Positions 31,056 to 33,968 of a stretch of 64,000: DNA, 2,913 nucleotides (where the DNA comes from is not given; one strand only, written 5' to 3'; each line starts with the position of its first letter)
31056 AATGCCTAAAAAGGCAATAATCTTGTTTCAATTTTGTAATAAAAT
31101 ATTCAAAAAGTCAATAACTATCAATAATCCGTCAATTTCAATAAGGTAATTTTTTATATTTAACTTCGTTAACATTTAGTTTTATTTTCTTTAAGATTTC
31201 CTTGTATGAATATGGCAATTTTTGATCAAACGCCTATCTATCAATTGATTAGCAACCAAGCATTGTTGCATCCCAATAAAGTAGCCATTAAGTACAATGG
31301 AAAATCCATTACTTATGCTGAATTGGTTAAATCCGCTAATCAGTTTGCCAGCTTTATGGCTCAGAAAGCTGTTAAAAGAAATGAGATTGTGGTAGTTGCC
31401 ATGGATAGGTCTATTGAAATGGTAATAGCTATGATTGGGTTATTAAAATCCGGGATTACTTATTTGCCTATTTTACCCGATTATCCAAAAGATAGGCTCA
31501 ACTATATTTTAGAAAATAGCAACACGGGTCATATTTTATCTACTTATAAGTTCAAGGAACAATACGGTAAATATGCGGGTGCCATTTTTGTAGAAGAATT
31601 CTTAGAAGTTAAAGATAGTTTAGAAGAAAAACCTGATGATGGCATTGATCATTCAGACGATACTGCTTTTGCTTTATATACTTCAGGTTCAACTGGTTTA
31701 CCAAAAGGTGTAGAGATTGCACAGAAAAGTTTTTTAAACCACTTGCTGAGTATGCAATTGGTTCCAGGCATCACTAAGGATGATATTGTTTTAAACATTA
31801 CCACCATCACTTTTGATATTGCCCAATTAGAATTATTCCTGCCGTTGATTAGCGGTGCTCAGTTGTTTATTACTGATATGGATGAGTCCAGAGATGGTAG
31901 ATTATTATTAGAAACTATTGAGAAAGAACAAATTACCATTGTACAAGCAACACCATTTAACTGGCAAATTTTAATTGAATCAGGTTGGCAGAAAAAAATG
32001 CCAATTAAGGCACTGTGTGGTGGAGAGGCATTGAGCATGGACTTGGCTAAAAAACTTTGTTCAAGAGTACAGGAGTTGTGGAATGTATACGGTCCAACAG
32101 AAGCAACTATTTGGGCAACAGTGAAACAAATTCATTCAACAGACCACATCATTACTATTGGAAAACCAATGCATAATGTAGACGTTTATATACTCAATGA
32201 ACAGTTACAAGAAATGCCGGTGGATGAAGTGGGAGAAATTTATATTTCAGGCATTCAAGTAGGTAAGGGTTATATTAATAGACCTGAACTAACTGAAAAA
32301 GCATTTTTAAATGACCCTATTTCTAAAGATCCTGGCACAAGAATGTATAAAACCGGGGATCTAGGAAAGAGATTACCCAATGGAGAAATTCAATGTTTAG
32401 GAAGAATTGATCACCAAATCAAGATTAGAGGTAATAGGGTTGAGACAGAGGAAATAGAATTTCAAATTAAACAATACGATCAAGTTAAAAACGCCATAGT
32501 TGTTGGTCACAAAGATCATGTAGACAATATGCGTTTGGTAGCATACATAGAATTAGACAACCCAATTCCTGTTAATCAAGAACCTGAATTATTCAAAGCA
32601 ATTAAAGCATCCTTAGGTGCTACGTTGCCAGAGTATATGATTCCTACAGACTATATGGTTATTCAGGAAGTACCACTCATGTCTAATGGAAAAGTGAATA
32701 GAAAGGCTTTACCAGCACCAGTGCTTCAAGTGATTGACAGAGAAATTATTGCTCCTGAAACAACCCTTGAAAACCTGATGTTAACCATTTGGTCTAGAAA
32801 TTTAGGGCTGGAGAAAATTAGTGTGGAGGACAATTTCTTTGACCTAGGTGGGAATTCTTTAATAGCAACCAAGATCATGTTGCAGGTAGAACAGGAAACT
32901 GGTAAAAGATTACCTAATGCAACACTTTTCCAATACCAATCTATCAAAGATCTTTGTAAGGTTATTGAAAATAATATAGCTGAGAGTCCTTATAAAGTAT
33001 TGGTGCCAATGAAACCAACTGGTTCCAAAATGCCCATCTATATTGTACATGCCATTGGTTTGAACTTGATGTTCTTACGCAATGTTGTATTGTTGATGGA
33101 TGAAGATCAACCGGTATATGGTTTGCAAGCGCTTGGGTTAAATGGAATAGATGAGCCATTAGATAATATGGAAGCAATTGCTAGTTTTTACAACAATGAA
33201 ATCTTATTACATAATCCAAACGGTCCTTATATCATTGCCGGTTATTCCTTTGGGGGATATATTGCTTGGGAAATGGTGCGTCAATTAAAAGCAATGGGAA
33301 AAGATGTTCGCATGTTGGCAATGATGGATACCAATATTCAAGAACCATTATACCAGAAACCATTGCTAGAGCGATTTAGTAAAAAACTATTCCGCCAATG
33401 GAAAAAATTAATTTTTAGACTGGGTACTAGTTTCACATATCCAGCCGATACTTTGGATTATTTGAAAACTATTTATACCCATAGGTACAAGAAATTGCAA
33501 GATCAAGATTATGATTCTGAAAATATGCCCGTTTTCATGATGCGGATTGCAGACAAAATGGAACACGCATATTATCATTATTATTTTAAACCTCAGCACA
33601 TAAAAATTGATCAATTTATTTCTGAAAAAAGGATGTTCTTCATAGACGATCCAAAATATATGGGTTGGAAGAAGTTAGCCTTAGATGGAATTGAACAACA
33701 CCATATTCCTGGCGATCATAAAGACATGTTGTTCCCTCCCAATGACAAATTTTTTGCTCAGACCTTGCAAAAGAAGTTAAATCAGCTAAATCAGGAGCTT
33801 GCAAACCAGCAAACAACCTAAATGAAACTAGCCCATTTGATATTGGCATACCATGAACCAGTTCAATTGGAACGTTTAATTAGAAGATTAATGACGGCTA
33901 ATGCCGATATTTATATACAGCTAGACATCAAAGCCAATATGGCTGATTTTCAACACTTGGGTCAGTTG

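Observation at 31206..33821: Stand-alone A-T-TE enzyme with a glycine-like specificity code (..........) and no condensation domain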

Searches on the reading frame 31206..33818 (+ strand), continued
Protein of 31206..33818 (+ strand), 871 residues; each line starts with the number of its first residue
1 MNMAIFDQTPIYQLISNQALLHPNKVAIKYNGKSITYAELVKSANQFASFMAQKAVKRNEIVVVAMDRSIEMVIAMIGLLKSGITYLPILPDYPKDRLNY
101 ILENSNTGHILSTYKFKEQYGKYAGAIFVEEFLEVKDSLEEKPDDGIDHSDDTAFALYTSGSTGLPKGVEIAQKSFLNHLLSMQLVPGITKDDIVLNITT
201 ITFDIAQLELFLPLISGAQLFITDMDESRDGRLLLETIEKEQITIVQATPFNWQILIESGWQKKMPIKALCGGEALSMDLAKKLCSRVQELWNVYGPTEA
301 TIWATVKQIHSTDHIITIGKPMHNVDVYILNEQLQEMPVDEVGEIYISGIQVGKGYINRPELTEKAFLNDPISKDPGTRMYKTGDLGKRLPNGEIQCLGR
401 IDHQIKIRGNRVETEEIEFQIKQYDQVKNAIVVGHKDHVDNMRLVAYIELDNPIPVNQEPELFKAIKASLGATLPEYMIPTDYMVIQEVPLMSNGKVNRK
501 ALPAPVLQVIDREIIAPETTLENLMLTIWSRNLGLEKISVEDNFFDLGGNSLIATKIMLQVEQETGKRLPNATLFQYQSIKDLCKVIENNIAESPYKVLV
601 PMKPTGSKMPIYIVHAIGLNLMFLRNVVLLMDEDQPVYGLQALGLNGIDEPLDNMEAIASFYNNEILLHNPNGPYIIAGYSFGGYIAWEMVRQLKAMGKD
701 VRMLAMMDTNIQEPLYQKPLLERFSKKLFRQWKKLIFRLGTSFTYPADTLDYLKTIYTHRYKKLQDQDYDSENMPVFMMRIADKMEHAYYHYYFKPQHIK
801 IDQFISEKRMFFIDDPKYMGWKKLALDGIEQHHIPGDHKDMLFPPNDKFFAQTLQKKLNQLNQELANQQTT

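Call 13: find_encoding_contigs(protein=P0008, flank=8000, max_places=2)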
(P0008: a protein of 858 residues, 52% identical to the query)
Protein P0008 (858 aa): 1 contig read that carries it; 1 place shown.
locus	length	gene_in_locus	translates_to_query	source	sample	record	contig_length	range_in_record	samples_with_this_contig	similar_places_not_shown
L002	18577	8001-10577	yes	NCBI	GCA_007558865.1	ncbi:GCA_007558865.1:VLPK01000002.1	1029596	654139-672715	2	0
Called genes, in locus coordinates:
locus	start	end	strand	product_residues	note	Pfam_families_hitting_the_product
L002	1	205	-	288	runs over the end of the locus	PF13641:Glyco_tranf_2_3, PF00535:Glycos_transf_2, PF10111:Glyco_tranf_2_2 (weak)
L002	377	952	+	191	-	PF13618:Gluconate_2-dh3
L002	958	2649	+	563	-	PF00732:GMC_oxred_N, PF01266:DAO (weak), PF05199:GMC_oxred_C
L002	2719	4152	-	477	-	PF01943:Polysacc_synt, PF13440:Polysacc_synt_3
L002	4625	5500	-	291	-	PF02485:Branch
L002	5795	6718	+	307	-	PF00535:Glycos_transf_2, PF13641:Glyco_tranf_2_3 (weak)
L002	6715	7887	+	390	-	PF00535:Glycos_transf_2, PF13641:Glyco_tranf_2_3, PF13632:Glyco_trans_2_3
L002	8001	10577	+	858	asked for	PF00501:AMP-binding, PF00550:PP-binding, PF00561:Abhydrolase_1 (faint), PF00975:Thioesterase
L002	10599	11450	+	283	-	PF02485:Branch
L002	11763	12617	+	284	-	PF02485:Branch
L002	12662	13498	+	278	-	PF00326:Peptidase_S9 (faint), PF00561:Abhydrolase_1, PF12146:Hydrolase_4, PF12697:Abhydrolase_6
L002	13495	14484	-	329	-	PF01040:UbiA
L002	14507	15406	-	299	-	PF13489:Methyltransf_23, PF13847:Methyltransf_31 (weak), PF08241:Methyltransf_11 (weak), PF08242:Methyltransf_12 (weak), PF13649:Methyltransf_25 (weak)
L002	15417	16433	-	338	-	PF00535:Glycos_transf_2, PF10111:Glyco_tranf_2_2, PF13641:Glyco_tranf_2_3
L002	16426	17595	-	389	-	PF00534:Glycos_transf_1, PF13692:Glyco_trans_1_4, PF20706:GT4-conflict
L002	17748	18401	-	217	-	PF22624:AASDHPPT_N, PF01648:ACPS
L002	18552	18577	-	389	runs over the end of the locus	PF02397:Bac_transf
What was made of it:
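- In L002 the pair sits among GT2, GT4, Wzx, Bac_transf and PPTase genes (call 13).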

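Call 21: search_protein_families(library=pfam, proteins=[L002:5795-6715:+], max_evalue=0.00001)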
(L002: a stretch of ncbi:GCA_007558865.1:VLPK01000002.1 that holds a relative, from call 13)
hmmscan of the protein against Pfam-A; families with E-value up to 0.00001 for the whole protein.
L002:5795-6715:+ (307 aa): 1 family
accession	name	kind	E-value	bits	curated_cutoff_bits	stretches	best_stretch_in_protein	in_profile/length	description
PF00535.33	Glycos_transf_2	-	2.2e-20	73.7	23.3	1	5-180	1-167/168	Glycosyl transferase family 2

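Call 22: search_protein_families(library=pfam, proteins=[L002:12662-13495:+], max_evalue=0.00001)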
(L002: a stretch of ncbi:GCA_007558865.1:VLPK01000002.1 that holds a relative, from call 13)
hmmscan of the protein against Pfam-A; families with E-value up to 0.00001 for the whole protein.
L002:12662-13495:+ (278 aa): 3 families
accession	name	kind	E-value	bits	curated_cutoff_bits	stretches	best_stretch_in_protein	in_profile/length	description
PF00561.26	Abhydrolase_1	-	2.5e-26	93.3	25.8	1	55-180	1-126/245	alpha/beta hydrolase fold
PF12146.15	Hydrolase_4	-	3.3e-13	49.9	27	1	57-160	7-116/239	Serine aminopeptidase, S33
PF12697.13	Abhydrolase_6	-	6.8e-09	37.1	26.3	1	57-260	1-214/217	Alpha/beta hydrolase family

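Call 32: find_encoding_contigs(protein=P0002, flank=8000, max_places=2)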
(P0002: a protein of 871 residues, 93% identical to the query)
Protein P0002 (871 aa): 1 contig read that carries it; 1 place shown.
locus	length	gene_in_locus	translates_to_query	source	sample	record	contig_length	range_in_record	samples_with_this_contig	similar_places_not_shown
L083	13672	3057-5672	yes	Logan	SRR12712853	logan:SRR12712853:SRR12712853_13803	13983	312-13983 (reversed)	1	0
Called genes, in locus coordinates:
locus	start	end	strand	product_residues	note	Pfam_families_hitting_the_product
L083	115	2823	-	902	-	PF00246:Peptidase_M14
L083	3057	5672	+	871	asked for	PF00501:AMP-binding, PF13193:AMP-binding_C, PF00550:PP-binding, PF00975:Thioesterase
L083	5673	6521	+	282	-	PF02485:Branch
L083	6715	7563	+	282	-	PF00149:Metallophos, PF12850:Metallophos_2 (faint)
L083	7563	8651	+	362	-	PF13528:Glyco_trans_1_3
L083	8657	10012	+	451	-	PF00232:Glyco_hydro_1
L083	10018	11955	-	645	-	PF13424:TPR_12 (faint), PF00512:HisKA (weak), PF02518:HATPase_c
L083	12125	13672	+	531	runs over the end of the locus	PF00890:FAD_binding_2 (faint), PF01266:DAO, PF16901:DAO_C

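Call 33: find_encoding_contigs(protein=P0003, flank=10000, max_places=2)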
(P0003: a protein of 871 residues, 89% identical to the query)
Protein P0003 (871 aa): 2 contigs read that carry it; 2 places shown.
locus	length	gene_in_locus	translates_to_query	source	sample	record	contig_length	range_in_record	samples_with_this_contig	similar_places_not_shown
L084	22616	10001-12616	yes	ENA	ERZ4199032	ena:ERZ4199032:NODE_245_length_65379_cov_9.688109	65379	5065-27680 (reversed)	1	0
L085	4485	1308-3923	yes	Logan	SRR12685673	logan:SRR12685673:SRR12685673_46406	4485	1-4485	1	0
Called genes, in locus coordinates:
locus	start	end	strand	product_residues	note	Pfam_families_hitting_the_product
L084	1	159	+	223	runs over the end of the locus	PF00072:Response_reg, PF00196:GerE, PF08281:Sigma70_r4_2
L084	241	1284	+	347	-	-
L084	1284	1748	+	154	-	-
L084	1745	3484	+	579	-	-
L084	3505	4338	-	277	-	PF10677:DUF2490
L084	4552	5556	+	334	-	PF01261:AP_endonuc_2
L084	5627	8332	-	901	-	PF00246:Peptidase_M14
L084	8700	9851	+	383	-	-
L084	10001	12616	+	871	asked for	PF00501:AMP-binding, PF13193:AMP-binding_C (weak), PF00550:PP-binding, PF00975:Thioesterase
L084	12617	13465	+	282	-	PF02485:Branch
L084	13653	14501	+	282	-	PF00149:Metallophos, PF12850:Metallophos_2 (faint)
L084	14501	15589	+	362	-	PF13528:Glyco_trans_1_3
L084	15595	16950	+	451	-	PF00232:Glyco_hydro_1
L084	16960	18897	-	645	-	PF13424:TPR_12 (faint), PF00512:HisKA (weak), PF02518:HATPase_c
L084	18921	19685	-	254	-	PF08220:HTH_DeoR, PF08279:HTH_11 (weak), PF00455:DeoRC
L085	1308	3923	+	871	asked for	PF00501:AMP-binding, PF13193:AMP-binding_C (weak), PF00550:PP-binding, PF00975:Thioesterase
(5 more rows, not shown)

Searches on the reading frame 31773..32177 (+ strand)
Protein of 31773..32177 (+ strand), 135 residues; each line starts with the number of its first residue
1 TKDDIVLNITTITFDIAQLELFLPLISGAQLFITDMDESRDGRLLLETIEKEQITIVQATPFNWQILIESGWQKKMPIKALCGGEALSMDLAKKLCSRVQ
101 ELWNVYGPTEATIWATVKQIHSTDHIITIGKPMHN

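Call 51: search_solved_structures(query=window:31773-32177:+, max_evalue=1e-8, show_alignments=5)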
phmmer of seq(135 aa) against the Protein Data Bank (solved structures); distinct sequences matched with E-value up to 1e-8: 16.
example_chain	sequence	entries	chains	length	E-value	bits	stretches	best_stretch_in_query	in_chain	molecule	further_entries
4zxh_A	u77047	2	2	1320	6.1e-29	104.2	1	5-135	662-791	ABBFA_003403 | Tyrocidine synthetase 3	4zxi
5u89_A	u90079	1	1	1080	2.2e-26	96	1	4-135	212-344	Amino acid adenylation domain protein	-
8www_A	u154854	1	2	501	1.6e-20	77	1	4-135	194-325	Carrier domain-containing protein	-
6mfy_A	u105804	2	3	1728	1.7e-12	51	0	2-135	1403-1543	Linear gramicidin synthase subunit A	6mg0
6mfz_A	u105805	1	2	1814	1.9e-12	50.9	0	2-135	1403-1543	Linear gramicidin synthase subunit A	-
9be3_A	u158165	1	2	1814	1.9e-12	50.9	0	2-135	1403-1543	Linear gramicidin synthase subunit A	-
9be4_A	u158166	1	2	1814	1.9e-12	50.9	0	2-135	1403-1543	Linear gramicidin synthase subunit A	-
9meh_A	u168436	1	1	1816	1.9e-12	50.9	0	2-135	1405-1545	Linear gramicidin synthase subunit A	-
6oyf_A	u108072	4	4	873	2.1e-11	47.5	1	4-134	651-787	Txo1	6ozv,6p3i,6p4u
6p1j_A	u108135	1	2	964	2.1e-11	47.5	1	4-134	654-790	Txo2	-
8xjz_C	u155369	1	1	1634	5.3e-11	46.2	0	3-114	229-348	Peptide synthetase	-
2vsq_A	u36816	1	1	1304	1.4e-09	41.6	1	3-135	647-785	SURFACTIN SYNTHETASE SUBUNIT 3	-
8g97_A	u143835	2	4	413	1.6e-09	41.4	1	8-135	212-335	Dimodular nonribosomal peptide synthase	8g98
8g95_A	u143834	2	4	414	1.6e-09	41.4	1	8-135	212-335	Dimodular nonribosomal peptide synthase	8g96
3dhv_A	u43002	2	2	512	1.7e-09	41.3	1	5-128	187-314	D-alanine-poly(phosphoribitol) ligase | D-alanine--poly(phosphoribitol) ligase subunit 1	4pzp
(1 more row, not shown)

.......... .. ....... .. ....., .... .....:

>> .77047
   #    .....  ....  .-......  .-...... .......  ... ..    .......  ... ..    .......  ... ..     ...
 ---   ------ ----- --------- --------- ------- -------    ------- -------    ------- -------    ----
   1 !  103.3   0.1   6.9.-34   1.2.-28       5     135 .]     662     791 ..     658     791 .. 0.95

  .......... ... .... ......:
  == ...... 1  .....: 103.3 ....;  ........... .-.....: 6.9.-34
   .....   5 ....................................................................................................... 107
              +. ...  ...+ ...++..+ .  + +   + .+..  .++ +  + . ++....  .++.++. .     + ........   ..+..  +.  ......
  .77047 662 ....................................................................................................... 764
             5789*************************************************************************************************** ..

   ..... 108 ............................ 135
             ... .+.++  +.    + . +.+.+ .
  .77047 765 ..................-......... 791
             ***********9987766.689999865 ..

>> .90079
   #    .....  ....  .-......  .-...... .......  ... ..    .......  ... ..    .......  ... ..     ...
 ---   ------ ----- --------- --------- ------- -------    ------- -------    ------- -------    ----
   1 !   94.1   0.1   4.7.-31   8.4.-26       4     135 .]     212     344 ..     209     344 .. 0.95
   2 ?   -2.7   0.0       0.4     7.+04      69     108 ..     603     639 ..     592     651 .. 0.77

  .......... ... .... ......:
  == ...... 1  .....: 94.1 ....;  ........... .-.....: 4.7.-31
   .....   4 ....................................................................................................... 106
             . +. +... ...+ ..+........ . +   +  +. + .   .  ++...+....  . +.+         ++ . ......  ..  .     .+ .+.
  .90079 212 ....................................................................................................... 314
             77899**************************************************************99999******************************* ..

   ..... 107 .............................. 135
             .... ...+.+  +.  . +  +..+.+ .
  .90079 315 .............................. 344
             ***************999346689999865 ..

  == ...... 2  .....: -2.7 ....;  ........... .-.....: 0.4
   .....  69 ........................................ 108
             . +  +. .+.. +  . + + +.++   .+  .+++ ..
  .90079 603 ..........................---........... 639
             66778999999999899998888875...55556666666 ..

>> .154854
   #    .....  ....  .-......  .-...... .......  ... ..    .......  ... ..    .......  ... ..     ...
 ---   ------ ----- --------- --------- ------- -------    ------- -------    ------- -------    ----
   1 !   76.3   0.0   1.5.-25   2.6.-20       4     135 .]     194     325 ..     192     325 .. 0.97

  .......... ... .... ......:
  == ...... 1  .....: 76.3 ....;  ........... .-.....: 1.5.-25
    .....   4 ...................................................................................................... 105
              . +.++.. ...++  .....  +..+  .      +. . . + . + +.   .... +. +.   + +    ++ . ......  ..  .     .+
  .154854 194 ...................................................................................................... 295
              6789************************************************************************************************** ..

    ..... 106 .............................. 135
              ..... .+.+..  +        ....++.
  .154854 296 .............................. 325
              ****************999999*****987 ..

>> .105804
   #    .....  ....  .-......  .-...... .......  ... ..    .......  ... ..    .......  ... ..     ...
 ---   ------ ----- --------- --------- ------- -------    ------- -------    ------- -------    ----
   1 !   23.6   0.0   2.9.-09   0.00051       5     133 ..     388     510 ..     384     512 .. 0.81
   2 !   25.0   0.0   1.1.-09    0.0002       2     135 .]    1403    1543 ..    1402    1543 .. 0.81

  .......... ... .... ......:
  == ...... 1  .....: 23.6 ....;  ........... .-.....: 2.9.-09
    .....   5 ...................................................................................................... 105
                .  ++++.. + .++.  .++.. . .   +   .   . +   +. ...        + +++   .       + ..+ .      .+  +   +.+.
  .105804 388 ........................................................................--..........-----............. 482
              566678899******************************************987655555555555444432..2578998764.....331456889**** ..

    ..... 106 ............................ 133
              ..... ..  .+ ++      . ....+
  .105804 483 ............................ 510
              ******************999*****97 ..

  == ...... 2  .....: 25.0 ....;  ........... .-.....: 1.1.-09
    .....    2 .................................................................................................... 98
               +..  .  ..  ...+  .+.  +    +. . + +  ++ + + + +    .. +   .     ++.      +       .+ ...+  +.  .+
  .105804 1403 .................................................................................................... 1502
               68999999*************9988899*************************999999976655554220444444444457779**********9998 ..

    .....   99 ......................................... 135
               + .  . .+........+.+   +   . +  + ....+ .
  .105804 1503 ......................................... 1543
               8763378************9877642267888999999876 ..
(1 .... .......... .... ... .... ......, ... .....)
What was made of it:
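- Closest known: AB3403. Same: Its pocket is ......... against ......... here (call 51).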
